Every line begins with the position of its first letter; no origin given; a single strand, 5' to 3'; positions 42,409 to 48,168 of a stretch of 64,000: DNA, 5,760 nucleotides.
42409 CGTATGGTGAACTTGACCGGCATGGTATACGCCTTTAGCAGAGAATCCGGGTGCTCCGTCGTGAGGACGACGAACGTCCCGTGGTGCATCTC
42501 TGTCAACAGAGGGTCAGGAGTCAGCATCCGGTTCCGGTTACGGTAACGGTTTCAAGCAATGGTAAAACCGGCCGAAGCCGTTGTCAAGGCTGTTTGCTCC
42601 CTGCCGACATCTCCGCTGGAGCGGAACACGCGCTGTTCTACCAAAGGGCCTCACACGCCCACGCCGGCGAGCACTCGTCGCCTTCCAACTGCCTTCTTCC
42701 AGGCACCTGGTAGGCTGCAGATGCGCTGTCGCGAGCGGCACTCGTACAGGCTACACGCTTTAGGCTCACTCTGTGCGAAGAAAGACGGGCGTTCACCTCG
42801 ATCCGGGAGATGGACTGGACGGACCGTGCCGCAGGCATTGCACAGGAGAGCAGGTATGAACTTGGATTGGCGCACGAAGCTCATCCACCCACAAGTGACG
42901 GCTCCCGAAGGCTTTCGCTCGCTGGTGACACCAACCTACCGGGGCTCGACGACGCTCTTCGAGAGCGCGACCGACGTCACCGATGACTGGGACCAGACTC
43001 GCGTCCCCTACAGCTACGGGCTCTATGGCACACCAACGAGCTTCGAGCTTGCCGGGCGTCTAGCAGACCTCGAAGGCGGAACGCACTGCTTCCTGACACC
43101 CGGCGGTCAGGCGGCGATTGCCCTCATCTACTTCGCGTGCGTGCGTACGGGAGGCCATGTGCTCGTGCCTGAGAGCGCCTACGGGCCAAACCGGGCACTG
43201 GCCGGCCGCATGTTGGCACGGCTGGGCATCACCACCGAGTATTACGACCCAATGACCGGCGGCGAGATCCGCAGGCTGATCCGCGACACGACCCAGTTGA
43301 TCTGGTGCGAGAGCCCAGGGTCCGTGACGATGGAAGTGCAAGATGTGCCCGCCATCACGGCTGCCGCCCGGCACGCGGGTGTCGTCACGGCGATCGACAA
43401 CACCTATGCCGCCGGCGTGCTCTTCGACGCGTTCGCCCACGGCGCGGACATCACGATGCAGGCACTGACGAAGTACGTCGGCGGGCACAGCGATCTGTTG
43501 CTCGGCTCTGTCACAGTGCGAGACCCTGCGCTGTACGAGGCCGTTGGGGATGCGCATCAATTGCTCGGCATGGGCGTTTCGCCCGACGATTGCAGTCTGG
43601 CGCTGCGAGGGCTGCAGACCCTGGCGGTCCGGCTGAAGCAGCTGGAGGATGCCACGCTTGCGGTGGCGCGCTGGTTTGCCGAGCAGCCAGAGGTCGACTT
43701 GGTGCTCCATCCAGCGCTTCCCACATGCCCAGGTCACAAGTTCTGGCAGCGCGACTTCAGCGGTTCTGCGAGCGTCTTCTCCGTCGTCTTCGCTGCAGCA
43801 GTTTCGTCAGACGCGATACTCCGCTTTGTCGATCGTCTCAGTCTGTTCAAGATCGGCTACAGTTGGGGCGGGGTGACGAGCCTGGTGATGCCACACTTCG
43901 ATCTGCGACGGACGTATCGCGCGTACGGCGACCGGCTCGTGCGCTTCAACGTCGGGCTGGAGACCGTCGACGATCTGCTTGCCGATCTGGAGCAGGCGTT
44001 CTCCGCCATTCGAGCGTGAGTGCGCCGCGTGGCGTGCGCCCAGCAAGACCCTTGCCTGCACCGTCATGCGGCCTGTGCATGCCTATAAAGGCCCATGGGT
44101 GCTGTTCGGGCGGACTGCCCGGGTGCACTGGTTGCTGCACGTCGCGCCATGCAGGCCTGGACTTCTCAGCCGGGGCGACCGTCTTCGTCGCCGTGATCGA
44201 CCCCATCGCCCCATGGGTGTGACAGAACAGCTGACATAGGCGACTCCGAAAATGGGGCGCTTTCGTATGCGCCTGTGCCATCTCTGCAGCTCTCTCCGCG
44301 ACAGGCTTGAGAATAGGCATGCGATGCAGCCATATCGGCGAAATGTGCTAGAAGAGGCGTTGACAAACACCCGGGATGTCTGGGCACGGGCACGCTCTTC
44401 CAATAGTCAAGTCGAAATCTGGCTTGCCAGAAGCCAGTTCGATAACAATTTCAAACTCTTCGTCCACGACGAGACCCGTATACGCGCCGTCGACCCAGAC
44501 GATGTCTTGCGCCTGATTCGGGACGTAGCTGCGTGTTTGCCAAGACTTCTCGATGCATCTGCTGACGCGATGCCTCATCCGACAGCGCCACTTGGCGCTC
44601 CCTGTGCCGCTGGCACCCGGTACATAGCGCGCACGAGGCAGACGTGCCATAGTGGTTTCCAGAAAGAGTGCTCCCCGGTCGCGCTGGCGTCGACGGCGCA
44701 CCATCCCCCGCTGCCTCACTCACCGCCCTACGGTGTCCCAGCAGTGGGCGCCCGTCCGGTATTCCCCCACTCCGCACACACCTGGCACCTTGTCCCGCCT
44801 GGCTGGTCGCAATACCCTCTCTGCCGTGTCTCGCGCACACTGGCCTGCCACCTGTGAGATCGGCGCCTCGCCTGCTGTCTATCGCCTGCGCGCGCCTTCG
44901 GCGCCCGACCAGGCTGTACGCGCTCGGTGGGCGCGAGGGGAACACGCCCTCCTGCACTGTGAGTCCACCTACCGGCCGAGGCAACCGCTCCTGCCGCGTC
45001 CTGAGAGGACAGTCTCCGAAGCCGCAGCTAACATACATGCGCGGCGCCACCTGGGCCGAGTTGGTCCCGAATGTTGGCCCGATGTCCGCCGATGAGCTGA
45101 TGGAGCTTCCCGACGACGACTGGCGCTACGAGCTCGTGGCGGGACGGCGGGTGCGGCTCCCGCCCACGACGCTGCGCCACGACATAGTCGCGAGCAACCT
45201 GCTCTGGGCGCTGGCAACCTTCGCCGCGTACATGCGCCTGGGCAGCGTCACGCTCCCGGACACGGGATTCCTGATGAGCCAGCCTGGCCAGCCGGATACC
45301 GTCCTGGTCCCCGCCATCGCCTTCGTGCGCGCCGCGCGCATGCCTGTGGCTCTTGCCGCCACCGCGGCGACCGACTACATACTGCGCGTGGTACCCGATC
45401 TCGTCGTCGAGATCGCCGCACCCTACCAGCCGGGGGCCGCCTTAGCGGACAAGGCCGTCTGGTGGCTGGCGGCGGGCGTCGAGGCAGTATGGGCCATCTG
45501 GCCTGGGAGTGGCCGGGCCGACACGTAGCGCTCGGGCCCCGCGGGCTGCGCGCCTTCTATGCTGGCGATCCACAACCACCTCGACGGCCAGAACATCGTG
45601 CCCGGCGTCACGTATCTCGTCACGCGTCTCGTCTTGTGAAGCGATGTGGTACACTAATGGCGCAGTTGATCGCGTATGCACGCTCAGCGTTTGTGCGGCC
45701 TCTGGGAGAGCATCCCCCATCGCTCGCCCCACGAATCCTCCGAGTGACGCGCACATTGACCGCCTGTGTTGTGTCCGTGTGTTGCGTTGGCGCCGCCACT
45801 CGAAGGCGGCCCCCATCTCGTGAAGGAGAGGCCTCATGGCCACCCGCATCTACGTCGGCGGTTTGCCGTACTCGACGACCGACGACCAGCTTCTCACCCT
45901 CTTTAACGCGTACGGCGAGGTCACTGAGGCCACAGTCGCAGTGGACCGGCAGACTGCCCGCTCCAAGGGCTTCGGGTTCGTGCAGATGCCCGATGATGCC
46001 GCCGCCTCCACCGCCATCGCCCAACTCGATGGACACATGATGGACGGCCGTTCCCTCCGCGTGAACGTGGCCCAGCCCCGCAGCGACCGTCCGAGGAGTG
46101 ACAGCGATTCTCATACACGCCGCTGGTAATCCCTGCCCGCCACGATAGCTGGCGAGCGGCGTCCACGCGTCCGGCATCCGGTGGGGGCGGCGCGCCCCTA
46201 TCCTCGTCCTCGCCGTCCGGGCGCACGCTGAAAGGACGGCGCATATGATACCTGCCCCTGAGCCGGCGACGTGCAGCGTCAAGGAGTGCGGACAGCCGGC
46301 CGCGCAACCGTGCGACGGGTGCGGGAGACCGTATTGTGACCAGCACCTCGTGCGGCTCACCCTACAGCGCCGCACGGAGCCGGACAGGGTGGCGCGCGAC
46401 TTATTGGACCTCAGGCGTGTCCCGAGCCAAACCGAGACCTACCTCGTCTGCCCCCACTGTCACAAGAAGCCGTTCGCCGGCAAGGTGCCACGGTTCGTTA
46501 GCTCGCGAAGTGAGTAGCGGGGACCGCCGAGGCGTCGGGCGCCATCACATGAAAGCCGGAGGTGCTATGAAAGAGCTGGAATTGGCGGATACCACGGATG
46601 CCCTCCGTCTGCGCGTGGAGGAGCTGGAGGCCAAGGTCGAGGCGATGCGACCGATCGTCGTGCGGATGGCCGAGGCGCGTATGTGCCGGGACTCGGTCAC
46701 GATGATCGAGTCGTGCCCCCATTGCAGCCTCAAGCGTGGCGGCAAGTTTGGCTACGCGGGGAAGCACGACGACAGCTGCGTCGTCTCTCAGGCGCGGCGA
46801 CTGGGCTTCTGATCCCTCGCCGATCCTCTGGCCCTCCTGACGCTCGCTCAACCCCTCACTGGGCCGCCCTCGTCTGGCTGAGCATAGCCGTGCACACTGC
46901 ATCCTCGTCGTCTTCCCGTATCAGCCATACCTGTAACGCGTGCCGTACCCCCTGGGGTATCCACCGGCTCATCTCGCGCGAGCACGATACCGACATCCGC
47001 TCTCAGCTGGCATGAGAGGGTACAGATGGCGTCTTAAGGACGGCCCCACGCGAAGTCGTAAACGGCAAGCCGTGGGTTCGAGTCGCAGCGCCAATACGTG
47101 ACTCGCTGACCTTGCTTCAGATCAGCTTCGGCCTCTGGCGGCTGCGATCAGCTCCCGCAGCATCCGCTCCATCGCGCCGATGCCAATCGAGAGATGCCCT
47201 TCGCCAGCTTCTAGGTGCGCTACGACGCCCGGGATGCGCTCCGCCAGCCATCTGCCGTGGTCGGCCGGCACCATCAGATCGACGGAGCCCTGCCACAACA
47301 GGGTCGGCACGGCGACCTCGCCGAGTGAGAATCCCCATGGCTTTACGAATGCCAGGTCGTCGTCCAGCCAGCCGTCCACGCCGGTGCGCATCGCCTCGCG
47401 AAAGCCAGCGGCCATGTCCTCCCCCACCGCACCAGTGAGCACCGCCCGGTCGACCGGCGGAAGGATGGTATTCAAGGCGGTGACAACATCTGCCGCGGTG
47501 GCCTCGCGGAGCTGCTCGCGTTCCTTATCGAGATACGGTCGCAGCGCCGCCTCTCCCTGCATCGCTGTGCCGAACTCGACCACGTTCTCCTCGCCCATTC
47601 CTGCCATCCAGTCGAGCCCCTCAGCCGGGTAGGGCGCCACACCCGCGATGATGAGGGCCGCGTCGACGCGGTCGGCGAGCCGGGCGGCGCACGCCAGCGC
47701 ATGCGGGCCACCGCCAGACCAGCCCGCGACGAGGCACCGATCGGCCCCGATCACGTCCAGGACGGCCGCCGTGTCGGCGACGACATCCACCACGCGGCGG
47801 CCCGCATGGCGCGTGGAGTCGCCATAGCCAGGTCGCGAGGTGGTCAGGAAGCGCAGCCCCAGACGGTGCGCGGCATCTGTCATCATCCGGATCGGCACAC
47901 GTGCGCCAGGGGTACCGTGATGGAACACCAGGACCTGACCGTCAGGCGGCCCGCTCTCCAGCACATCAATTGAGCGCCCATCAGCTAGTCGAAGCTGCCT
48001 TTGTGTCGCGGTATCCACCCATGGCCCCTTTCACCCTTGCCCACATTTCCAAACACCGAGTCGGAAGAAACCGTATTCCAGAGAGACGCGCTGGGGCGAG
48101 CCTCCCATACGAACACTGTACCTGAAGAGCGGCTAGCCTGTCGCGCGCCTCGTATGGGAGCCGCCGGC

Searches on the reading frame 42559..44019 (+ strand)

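Call 23: search_protein_families(library=pfam, proteins=[window:42559-44019:+], max_evalue=0.00001)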
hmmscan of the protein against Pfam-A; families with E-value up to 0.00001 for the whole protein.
window:42559-44019:+ (486 aa): 1 family
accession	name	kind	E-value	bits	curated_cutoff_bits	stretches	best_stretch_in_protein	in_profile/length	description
PF01053.26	Cys_Met_Meta_PP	-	1.1e-94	317.6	27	1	106-481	2-380/381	Cys/Met metabolism PLP-dependent enzyme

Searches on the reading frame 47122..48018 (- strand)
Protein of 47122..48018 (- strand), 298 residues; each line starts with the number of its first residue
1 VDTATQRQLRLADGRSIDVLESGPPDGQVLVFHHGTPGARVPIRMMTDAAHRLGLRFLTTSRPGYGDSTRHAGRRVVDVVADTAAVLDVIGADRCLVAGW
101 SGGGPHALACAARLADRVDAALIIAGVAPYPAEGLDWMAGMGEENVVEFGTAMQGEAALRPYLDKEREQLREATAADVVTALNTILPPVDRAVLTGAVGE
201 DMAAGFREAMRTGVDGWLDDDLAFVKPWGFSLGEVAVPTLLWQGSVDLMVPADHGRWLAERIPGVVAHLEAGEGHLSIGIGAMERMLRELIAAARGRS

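Call 23: search_protein_families(library=pfam, proteins=[window:47122-48018:-], max_evalue=0.00001)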
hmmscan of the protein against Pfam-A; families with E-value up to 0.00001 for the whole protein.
window:47122-48018:- (298 aa): 2 families
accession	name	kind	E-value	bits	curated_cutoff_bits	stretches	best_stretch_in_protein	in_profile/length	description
PF00561.26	Abhydrolase_1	-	1.8e-15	57.7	25.8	1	29-278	2-241/245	alpha/beta hydrolase fold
PF12697.13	Abhydrolase_6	-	6.9e-08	33.9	26.3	1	30-276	1-205/217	Alpha/beta hydrolase family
